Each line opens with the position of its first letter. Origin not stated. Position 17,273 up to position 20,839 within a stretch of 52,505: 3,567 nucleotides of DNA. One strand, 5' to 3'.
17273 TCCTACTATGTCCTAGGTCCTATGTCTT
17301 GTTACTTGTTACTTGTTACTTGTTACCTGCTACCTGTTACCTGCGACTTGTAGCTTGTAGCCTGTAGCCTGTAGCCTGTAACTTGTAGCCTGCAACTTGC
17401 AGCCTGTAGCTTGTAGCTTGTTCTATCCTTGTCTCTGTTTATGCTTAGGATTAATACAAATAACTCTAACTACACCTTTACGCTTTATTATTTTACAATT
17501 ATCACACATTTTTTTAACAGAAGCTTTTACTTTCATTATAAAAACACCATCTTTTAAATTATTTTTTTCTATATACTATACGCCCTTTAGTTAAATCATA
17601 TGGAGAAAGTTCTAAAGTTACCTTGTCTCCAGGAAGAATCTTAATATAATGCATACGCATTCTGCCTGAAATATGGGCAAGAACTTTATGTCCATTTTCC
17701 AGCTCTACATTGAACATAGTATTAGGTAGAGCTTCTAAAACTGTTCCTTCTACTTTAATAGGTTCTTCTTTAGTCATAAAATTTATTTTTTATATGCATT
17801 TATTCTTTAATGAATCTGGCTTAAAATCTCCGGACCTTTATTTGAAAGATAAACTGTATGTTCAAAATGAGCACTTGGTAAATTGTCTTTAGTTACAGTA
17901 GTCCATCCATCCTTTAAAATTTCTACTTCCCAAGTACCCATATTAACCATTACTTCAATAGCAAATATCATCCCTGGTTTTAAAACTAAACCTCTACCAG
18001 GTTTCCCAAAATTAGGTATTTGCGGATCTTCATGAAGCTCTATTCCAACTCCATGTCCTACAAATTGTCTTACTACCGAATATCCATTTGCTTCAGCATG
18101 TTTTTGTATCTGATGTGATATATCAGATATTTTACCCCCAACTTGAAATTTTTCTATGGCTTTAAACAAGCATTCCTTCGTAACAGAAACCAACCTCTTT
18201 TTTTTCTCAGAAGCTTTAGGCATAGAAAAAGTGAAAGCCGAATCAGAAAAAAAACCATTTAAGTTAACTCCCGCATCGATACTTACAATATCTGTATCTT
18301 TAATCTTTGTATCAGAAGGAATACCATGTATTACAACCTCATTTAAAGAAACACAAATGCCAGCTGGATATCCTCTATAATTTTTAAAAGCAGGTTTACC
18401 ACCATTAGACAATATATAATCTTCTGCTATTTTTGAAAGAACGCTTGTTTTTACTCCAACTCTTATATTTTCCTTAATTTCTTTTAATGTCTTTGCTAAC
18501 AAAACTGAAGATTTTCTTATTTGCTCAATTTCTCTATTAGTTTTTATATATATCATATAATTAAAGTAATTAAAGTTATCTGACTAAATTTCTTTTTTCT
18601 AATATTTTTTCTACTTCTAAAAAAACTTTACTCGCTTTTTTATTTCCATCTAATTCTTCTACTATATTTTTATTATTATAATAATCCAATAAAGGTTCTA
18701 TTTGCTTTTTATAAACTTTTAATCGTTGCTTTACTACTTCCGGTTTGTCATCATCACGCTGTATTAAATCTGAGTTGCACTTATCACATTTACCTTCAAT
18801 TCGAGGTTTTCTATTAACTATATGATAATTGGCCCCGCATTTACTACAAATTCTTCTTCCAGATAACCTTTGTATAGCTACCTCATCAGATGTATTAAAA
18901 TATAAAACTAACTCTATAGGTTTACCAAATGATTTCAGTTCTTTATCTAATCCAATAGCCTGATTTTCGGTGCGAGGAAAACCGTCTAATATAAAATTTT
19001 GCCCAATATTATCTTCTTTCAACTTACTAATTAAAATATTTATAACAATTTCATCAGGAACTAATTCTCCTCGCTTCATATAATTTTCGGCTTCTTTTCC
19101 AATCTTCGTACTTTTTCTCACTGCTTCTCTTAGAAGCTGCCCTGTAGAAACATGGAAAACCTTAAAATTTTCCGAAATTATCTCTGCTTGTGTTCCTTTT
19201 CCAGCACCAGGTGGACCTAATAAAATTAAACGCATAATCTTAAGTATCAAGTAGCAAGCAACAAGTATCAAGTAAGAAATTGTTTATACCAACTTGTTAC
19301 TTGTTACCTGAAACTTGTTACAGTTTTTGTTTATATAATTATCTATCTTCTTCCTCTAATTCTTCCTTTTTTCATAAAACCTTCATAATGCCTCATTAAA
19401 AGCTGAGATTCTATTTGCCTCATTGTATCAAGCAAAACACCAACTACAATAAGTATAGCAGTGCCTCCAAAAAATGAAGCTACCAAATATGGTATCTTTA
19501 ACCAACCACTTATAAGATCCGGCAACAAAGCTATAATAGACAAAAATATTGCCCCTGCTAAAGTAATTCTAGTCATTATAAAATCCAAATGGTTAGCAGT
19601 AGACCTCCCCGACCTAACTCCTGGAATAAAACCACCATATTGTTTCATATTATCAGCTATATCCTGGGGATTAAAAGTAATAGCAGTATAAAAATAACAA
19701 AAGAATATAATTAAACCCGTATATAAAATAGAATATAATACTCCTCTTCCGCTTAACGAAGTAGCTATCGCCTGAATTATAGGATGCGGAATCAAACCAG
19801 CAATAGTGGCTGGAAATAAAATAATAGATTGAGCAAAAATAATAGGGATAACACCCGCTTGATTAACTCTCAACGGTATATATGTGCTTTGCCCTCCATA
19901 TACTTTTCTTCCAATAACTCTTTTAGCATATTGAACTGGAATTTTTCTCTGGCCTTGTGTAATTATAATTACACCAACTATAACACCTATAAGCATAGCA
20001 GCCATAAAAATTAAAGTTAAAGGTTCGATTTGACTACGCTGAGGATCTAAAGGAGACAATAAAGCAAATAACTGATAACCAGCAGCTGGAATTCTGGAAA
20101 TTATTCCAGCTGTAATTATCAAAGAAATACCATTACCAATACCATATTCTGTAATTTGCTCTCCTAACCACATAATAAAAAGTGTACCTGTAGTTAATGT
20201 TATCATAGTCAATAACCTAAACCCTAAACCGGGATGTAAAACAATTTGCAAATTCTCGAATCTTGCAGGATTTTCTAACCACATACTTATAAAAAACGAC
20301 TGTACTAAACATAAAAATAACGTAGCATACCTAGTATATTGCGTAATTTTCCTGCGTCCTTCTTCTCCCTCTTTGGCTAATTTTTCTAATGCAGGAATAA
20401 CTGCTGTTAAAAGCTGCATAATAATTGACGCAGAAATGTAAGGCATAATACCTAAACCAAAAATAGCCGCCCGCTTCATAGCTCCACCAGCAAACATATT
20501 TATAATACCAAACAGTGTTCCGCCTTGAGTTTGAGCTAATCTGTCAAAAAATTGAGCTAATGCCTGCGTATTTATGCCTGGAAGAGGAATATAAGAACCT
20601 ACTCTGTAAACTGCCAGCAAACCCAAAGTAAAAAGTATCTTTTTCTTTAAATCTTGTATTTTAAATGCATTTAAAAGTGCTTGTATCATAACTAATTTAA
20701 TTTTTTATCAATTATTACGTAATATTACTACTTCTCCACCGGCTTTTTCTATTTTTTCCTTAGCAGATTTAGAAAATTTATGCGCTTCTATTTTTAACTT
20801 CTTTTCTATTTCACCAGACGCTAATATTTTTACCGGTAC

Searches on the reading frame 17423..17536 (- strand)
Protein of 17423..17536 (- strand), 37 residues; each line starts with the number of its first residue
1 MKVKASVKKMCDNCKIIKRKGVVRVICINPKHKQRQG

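Call 44: find_encoding_contigs(protein=window:17423-17536:-, flank=6000, max_places=8)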
Protein window:17423-17536:- (37 aa): no gene with exactly this product is on record in the collection.

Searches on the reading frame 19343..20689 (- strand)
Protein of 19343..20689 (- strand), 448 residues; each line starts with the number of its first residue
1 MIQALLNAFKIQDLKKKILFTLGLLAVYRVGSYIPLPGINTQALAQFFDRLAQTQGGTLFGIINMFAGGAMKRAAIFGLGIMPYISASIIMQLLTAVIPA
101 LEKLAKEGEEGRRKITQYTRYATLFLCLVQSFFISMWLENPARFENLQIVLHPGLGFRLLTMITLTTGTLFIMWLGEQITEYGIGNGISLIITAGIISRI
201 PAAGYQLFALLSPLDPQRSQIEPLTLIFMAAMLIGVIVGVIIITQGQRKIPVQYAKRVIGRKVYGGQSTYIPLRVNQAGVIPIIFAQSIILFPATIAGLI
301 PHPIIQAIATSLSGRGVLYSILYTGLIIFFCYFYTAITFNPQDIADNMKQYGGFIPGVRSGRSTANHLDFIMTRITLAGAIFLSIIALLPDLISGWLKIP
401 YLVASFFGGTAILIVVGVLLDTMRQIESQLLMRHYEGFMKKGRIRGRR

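Call 76: find_homologous_proteins(query=window:19343-20689:-, max_evalue=1e-30)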
Query window:19343-20689:- (448 aa): 8000 proteins with E <= 1e-30 among 8000 candidates; the best 120 are listed.
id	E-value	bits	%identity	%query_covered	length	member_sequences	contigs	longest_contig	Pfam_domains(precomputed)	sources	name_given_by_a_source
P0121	1.1e-270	916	94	100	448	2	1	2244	PF00344.26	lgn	-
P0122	9.3e-258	874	88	100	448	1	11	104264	PF00344.26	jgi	-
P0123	2.5e-255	866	87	100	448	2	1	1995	PF00344.26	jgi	-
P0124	1.5e-252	857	86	100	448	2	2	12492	PF00344.26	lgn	-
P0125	1.4e-248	843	85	100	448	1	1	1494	PF00344.26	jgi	jgi:preprotein translocase subunit SecY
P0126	6.9e-223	759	76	100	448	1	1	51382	PF00344.26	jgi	jgi:preprotein translocase subunit SecY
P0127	3.6e-220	750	75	100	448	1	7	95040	PF00344.26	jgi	-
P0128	6.6e-219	746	76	100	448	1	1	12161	PF00344.26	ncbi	-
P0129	1.1e-218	745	73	100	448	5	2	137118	PF00344.26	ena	-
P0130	3.8e-217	740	74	100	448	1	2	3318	PF00344.26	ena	-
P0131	1.7e-216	738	73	100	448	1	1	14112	PF00344.26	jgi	-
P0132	4.2e-216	736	73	100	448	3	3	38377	PF00344.26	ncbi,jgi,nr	ncbi:MAG: preprotein translocase subunit SecY [Candidatus Omnitrophica bacterium]|nr:preprotein tran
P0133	1.1e-215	735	73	100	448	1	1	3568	PF00344.26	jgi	-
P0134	1.2e-215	735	74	100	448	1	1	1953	PF00344.26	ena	-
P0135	1.3e-215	735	72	100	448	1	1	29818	PF00344.26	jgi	-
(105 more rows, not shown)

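Call 77: find_encoding_contigs(protein=P0122, flank=10000, max_places=4)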
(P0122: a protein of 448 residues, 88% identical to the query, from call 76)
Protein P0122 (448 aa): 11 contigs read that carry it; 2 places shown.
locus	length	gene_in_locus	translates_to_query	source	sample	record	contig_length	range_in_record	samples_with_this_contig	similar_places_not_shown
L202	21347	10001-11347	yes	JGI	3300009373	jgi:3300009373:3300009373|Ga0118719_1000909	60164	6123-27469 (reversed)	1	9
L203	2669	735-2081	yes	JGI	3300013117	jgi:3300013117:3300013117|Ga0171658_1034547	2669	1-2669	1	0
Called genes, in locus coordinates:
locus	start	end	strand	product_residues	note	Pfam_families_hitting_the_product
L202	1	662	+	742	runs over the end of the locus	PF00009:GTP_EFTU, PF22042:EF-G_D2, PF03144:GTP_EFTU_D2, PF14492:EFG_III, PF03764:EFG_IV, PF00679:EFG_C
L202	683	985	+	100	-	PF00338:Ribosomal_S10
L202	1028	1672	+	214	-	PF00297:Ribosomal_L3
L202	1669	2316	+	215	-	PF00573:Ribosomal_L4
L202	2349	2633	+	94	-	PF00276:Ribosomal_L23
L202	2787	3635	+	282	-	PF00181:Ribosomal_L2_N, PF03947:Ribosomal_L2_C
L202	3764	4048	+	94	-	PF00203:Ribosomal_S19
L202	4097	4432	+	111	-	PF00237:Ribosomal_L22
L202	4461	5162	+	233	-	PF07650:KH_2, PF00189:Ribosomal_S3_C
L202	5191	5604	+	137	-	PF00252:Ribosomal_L16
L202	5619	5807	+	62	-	PF00831:Ribosomal_L29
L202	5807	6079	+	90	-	PF00366:Ribosomal_S17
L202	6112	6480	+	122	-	PF00238:Ribosomal_L14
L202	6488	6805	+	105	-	PF03144:GTP_EFTU_D2 (faint), PF00467:KOW, PF17136:ribosomal_L24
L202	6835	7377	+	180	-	PF00281:Ribosomal_L5, PF00673:Ribosomal_L5_C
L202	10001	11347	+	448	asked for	PF00344:SecY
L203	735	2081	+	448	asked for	PF00344:SecY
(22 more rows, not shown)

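Call 78: find_encoding_contigs(protein=P0124, flank=10000, max_places=3)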
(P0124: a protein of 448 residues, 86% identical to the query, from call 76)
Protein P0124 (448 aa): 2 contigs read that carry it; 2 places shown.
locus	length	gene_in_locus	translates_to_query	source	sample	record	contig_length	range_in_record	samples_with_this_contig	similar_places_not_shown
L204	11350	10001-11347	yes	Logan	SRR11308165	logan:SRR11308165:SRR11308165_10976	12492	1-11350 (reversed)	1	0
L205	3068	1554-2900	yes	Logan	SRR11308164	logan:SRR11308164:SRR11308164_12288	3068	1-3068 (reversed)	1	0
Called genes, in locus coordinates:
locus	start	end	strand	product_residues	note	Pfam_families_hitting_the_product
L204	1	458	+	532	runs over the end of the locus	?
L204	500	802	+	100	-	PF00338:Ribosomal_S10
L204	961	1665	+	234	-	PF00297:Ribosomal_L3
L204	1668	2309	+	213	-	PF00573:Ribosomal_L4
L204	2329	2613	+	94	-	PF00276:Ribosomal_L23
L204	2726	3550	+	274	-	PF00181:Ribosomal_L2_N, PF03947:Ribosomal_L2_C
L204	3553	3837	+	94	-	PF00203:Ribosomal_S19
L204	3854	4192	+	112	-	PF00237:Ribosomal_L22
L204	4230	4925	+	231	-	PF07650:KH_2, PF00189:Ribosomal_S3_C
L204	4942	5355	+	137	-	PF00252:Ribosomal_L16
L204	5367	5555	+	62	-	PF00831:Ribosomal_L29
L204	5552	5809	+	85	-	PF00366:Ribosomal_S17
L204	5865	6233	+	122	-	PF00238:Ribosomal_L14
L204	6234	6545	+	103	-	PF00467:KOW, PF17136:ribosomal_L24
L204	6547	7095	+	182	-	PF00281:Ribosomal_L5, PF00673:Ribosomal_L5_C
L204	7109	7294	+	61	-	PF00253:Ribosomal_S14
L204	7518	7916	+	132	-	PF00410:Ribosomal_S8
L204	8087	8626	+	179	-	PF00347:Ribosomal_L6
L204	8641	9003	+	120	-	PF00861:Ribosomal_L18p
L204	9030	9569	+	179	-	PF00333:Ribosomal_S5, PF03719:Ribosomal_S5_C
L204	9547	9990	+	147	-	PF00828:Ribosomal_L27A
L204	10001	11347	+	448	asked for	PF00344:SecY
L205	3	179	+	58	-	?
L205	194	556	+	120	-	PF00861:Ribosomal_L18p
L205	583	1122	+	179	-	PF00333:Ribosomal_S5, PF03719:Ribosomal_S5_C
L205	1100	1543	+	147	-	PF00828:Ribosomal_L27A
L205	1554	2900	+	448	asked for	PF00344:SecY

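Call 79: find_encoding_contigs(protein=P0126, flank=10000, max_places=2)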
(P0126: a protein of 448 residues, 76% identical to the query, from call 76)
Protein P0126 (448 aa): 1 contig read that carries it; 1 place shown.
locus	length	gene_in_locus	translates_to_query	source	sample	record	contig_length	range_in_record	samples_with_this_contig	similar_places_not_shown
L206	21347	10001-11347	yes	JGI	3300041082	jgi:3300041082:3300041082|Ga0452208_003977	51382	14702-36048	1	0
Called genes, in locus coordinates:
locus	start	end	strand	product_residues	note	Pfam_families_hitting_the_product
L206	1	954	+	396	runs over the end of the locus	PF00009:GTP_EFTU, PF03144:GTP_EFTU_D2, PF03143:GTP_EFTU_D3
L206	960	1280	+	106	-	PF00338:Ribosomal_S10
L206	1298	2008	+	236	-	PF00297:Ribosomal_L3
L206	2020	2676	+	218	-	PF00573:Ribosomal_L4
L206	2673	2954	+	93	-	PF00276:Ribosomal_L23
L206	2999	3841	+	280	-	PF00181:Ribosomal_L2_N, PF03947:Ribosomal_L2_C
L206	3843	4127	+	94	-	PF00203:Ribosomal_S19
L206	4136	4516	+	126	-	PF00237:Ribosomal_L22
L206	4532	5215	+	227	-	PF07650:KH_2, PF00189:Ribosomal_S3_C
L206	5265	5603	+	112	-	PF00252:Ribosomal_L16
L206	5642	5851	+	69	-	PF00831:Ribosomal_L29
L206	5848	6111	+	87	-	PF00366:Ribosomal_S17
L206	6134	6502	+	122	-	PF00238:Ribosomal_L14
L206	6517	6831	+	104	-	PF00467:KOW, PF17136:ribosomal_L24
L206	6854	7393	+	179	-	PF00281:Ribosomal_L5, PF00673:Ribosomal_L5_C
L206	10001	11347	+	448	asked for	PF00344:SecY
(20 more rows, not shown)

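Call 84: find_encoding_contigs(protein=P0121, flank=3000, max_places=3)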
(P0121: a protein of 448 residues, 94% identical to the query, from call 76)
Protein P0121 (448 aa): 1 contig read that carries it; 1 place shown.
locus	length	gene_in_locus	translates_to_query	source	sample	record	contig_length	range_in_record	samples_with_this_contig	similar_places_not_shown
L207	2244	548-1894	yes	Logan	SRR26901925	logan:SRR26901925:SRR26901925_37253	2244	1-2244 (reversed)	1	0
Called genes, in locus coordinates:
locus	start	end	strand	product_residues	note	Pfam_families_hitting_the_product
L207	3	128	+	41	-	?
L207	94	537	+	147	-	PF00828:Ribosomal_L27A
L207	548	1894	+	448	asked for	PF00344:SecY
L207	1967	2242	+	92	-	?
